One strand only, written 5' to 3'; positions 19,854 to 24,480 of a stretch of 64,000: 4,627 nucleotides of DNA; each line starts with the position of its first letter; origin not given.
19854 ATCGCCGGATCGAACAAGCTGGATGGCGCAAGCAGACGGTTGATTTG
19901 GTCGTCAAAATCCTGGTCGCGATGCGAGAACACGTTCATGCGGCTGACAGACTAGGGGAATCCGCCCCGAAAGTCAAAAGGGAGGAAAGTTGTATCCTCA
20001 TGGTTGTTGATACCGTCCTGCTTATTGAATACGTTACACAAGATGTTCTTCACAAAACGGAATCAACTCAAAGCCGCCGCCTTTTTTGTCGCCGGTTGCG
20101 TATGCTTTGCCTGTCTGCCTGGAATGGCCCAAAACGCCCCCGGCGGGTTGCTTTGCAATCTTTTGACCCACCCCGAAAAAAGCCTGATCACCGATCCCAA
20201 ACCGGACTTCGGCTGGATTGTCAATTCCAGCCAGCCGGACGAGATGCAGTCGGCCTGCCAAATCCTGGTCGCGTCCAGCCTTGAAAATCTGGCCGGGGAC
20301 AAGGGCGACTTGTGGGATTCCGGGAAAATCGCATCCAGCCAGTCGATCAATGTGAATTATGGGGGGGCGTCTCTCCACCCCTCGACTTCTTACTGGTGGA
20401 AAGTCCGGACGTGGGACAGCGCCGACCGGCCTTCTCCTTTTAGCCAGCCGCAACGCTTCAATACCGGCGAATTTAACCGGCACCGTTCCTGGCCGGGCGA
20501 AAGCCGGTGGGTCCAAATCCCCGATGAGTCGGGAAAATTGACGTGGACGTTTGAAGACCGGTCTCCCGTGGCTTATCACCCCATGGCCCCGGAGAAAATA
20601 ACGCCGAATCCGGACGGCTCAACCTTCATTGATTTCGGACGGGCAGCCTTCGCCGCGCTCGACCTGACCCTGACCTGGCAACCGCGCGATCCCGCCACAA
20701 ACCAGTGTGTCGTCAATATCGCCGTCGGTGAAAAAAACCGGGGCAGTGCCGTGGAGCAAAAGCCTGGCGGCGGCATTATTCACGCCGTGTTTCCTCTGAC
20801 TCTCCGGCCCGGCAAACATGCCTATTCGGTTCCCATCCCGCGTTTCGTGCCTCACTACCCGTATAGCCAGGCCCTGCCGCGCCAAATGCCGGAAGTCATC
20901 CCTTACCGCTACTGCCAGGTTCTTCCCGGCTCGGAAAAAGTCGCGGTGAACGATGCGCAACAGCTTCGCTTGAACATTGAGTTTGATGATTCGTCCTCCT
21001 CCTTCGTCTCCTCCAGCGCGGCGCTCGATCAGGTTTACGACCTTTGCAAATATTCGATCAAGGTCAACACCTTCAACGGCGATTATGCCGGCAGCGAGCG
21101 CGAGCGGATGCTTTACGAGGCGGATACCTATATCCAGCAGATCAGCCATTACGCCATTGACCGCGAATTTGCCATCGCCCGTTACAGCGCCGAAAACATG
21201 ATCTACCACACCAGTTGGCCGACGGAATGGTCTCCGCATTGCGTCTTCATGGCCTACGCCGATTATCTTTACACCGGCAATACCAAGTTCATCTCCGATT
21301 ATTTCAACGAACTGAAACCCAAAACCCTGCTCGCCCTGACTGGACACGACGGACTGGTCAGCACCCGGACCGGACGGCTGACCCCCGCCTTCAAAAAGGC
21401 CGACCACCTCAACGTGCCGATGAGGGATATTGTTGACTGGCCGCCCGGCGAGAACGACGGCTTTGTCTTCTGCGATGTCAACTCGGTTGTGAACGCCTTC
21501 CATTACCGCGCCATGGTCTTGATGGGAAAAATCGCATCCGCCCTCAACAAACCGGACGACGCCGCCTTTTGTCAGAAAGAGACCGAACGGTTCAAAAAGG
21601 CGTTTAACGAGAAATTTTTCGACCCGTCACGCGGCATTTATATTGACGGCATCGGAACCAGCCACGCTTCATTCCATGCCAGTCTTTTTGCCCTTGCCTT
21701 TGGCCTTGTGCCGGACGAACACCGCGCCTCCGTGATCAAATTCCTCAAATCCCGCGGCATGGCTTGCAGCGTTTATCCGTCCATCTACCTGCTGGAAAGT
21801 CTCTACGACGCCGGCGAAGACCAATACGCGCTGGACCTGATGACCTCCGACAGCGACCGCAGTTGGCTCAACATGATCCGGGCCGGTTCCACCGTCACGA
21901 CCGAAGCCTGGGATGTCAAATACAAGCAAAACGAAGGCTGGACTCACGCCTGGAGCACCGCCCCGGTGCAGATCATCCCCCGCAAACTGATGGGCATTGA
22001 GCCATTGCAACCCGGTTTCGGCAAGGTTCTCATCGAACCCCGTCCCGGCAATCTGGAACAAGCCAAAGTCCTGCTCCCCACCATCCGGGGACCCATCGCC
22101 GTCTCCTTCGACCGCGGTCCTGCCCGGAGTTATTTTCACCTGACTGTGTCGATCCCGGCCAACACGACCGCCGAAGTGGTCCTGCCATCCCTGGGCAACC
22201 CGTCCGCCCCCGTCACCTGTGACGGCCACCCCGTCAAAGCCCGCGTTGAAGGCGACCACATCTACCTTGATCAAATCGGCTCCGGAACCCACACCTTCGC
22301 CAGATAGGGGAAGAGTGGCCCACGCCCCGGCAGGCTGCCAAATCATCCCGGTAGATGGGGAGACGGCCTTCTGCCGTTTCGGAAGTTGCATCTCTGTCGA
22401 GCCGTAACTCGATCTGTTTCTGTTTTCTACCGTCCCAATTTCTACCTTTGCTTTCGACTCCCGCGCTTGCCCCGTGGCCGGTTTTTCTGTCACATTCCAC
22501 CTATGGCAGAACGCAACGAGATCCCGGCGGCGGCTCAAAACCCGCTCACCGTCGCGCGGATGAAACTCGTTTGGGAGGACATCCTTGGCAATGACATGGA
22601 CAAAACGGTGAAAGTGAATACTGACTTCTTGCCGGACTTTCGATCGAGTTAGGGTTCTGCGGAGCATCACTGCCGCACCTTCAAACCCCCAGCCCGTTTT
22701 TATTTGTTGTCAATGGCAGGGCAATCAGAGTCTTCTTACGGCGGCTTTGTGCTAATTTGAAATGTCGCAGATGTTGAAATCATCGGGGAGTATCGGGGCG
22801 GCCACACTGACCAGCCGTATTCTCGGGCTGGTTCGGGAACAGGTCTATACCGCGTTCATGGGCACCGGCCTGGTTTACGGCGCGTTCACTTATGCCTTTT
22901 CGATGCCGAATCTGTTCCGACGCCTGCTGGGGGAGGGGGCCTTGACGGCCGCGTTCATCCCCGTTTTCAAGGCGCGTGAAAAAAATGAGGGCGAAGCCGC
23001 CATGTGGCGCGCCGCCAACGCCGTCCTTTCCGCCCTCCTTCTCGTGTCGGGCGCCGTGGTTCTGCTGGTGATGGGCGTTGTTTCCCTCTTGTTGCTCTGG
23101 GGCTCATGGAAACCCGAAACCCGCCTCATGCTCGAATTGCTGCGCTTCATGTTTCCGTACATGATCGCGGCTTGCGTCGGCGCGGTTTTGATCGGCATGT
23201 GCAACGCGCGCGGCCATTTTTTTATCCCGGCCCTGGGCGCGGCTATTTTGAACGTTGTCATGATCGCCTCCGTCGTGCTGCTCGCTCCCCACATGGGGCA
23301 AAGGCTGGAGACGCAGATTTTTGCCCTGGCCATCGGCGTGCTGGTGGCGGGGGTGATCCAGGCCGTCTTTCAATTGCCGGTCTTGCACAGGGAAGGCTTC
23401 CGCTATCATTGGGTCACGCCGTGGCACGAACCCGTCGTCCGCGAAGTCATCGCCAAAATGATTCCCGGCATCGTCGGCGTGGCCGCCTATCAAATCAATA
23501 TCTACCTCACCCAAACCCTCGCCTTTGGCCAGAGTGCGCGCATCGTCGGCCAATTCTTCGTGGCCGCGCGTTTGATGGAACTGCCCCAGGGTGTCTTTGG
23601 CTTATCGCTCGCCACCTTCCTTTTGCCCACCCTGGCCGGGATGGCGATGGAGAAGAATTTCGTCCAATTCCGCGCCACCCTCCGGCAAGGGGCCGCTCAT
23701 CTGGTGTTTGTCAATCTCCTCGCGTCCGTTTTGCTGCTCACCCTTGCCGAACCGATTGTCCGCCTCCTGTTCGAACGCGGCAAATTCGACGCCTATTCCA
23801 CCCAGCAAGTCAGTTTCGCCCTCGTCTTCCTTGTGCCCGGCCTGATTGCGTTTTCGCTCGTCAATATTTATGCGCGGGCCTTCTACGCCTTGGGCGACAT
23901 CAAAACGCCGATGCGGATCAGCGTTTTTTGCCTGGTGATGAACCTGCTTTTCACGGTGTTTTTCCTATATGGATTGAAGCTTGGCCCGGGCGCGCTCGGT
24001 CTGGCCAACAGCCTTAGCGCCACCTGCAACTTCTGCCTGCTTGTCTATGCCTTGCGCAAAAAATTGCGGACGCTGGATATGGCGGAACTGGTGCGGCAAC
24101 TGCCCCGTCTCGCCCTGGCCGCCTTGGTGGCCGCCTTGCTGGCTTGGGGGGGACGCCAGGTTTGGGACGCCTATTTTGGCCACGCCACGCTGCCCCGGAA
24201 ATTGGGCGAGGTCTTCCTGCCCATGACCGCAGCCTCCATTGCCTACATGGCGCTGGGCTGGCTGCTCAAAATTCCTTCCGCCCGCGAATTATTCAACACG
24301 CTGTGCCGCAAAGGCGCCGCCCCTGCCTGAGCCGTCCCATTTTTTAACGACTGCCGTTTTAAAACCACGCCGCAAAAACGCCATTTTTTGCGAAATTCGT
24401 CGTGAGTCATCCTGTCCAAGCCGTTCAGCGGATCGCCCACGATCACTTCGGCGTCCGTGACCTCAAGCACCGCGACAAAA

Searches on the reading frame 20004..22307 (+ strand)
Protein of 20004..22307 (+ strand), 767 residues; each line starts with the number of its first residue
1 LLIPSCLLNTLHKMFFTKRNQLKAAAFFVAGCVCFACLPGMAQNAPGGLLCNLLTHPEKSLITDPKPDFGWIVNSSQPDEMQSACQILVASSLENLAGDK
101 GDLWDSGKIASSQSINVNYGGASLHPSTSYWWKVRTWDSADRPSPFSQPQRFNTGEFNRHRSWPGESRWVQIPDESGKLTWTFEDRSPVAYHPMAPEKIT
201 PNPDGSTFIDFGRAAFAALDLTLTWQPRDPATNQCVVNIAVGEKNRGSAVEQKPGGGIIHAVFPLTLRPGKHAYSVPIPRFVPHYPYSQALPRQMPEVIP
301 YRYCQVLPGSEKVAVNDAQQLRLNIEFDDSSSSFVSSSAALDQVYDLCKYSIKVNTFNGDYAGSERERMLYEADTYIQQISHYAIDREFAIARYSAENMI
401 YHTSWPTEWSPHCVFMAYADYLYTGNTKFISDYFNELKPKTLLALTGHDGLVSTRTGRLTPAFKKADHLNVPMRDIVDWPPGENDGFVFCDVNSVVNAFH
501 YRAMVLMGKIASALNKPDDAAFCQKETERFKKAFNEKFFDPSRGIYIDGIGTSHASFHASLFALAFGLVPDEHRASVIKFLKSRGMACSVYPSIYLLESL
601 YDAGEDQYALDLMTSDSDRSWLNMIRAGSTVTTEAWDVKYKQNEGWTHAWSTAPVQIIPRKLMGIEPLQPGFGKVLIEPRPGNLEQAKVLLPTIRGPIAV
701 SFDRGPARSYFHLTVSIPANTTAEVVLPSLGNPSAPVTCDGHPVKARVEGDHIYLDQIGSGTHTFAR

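Call 49: search_protein_families(library=pfam, proteins=[window:20004-22307:+], max_evalue=0.00001)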
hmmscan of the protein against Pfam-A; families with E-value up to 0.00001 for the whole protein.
window:20004-22307:+ (767 aa): 3 families
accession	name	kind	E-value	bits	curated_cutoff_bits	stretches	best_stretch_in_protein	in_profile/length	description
PF17389.8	Bac_rhamnosid6H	-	3.7e-38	132.1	24.5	1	331-660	3-337/339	Bacterial alpha-L-rhamnosidase 6 hairpin glycosidase domain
PF25788.1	Ig_Rha78A_N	-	2.1e-27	95.9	27.4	1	56-156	9-103/105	Rha78A-like, N-terminal immunoglobulin domain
PF17390.7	Bac_rhamnosid_C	-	3.3e-16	59.3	22.1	1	664-731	1-67/78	Bacterial alpha-L-rhamnosidase C-terminal domain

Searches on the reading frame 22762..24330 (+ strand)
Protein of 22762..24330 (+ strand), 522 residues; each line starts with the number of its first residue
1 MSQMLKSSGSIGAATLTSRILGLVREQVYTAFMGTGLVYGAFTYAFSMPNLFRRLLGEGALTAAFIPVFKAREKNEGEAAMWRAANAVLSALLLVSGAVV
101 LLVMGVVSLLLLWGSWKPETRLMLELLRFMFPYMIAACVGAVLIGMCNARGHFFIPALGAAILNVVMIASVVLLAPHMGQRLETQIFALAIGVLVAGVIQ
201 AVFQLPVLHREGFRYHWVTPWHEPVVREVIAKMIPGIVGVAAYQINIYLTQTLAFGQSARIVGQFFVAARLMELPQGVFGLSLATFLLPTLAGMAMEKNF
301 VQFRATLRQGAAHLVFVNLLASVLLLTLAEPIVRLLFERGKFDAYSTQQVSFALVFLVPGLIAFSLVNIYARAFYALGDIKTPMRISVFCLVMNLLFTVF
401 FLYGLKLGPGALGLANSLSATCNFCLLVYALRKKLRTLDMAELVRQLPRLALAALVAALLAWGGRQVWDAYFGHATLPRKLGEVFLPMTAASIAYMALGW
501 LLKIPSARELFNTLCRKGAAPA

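Call 49: search_protein_families(library=pfam, proteins=[window:22762-24330:+], max_evalue=0.00001)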
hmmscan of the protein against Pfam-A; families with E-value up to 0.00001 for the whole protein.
window:22762-24330:+ (522 aa): 2 families
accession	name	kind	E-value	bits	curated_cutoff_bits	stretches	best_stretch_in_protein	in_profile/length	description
PF03023.19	MurJ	-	7.7e-95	318.6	27.4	1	31-477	3-445/451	Lipid II flippase MurJ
PF01554.23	MatE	-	1.5e-06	28.4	24.9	1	297-399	62-160/161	MatE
